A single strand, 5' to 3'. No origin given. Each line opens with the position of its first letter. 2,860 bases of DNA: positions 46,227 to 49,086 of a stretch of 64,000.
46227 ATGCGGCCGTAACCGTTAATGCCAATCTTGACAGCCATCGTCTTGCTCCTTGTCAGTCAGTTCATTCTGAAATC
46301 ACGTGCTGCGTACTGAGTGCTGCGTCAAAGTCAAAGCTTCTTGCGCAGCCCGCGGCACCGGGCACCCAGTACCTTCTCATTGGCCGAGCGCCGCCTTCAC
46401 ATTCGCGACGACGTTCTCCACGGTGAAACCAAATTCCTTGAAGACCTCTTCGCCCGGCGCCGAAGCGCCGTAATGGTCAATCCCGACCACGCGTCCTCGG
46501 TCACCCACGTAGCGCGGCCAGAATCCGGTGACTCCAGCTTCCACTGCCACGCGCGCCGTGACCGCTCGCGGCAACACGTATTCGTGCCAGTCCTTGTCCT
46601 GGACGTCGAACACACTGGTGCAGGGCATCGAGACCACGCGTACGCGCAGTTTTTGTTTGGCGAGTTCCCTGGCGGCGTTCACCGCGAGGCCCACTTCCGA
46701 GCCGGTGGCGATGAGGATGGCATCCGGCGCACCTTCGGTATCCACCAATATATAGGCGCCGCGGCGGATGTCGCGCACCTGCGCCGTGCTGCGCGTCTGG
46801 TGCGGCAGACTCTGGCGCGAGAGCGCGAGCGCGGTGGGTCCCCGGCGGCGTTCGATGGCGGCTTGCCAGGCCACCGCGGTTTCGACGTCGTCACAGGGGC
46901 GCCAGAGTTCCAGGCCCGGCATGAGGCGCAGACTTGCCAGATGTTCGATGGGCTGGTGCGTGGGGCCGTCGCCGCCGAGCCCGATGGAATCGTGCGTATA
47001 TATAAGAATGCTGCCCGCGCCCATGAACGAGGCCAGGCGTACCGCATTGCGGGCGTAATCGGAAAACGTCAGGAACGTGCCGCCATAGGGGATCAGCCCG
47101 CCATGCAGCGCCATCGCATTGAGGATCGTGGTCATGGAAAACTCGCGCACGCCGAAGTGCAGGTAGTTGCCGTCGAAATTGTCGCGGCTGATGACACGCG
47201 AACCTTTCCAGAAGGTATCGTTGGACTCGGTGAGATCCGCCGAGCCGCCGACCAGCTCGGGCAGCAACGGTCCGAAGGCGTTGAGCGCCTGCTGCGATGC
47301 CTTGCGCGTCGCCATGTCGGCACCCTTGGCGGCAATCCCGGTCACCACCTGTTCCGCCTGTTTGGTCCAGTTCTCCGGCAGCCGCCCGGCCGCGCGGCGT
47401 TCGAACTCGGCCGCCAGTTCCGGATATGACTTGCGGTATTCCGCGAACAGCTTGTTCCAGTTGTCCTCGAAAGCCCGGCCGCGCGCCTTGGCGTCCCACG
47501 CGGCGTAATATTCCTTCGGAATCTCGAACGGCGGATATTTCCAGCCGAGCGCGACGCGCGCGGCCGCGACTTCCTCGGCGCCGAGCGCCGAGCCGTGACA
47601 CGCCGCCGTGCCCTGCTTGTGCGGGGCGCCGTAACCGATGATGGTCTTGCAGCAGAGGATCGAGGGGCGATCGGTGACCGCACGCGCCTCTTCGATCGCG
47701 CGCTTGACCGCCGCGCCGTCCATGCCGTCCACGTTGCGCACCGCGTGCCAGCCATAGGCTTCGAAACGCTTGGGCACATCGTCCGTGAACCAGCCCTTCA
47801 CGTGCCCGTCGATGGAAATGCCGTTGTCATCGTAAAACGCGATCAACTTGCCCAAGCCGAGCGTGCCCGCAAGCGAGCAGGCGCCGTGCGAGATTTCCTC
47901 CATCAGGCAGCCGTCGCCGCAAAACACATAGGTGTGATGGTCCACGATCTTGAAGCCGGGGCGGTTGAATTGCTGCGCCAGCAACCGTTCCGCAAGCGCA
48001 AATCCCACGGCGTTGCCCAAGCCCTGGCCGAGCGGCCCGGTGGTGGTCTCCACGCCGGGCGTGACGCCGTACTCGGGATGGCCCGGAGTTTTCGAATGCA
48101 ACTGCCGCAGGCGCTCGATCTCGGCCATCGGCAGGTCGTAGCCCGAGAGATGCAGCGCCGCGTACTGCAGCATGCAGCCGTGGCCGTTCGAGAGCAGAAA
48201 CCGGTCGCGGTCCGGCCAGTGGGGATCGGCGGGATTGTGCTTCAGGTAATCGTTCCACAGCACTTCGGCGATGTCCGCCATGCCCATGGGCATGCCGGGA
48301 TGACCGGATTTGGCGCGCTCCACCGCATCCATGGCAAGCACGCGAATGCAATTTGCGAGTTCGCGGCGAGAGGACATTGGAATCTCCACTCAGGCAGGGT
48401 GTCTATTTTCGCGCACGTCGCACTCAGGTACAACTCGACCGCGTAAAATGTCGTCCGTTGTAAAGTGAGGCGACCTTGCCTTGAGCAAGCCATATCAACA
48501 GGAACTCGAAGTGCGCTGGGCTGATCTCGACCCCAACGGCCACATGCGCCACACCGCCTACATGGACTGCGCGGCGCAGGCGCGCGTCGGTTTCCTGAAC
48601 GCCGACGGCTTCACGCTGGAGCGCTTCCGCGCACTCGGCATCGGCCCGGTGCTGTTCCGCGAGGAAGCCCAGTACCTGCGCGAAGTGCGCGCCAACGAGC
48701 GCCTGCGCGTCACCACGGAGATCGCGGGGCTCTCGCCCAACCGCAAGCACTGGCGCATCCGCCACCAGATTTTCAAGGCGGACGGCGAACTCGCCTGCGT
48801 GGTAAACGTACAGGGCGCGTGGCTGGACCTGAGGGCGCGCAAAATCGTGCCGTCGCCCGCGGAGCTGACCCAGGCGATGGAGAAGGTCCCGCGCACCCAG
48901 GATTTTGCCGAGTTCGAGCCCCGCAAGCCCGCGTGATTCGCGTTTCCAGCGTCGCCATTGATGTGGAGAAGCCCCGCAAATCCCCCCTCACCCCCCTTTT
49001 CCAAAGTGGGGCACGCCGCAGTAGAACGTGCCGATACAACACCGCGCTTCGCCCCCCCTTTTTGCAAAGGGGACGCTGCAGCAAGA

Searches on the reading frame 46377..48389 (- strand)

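Call 75: search_protein_families(library=pfam, proteins=[window:46377-48389:-], max_evalue=0.000001)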
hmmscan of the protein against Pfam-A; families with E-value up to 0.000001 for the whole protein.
window:46377-48389:- (670 aa): 4 families
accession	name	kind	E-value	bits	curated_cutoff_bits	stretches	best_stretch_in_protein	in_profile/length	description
PF00456.26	Transketolase_N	-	1e-157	524.8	22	1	8-338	2-334/334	Transketolase, thiamine diphosphate binding domain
PF02779.29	Transket_pyr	-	5.4e-53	179.6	27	1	359-529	3-173/174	Transketolase, pyrimidine binding domain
PF22613.1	Transketolase_C_1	-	3.2e-41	140.5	27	1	544-656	1-113/113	Transketolase-like TK C-terminal domain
PF02780.25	Transketolase_C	-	1.2e-14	54.7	25.9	1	548-660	4-124/124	Transketolase, C-terminal domain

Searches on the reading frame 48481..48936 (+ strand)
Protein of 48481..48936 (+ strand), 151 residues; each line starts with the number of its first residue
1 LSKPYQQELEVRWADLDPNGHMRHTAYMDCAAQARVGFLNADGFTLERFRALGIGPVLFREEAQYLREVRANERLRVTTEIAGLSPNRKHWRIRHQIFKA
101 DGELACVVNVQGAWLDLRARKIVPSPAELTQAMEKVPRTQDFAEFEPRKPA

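Call 75: search_protein_families(library=pfam, proteins=[window:48481-48936:+], max_evalue=0.000001)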
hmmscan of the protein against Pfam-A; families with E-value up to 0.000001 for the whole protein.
window:48481-48936:+ (151 aa): 1 family
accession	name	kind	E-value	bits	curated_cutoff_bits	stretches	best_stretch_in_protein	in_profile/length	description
PF13279.12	4HBT_2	-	1e-24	87.8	25.5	1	11-132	1-121/122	Thioesterase-like superfamily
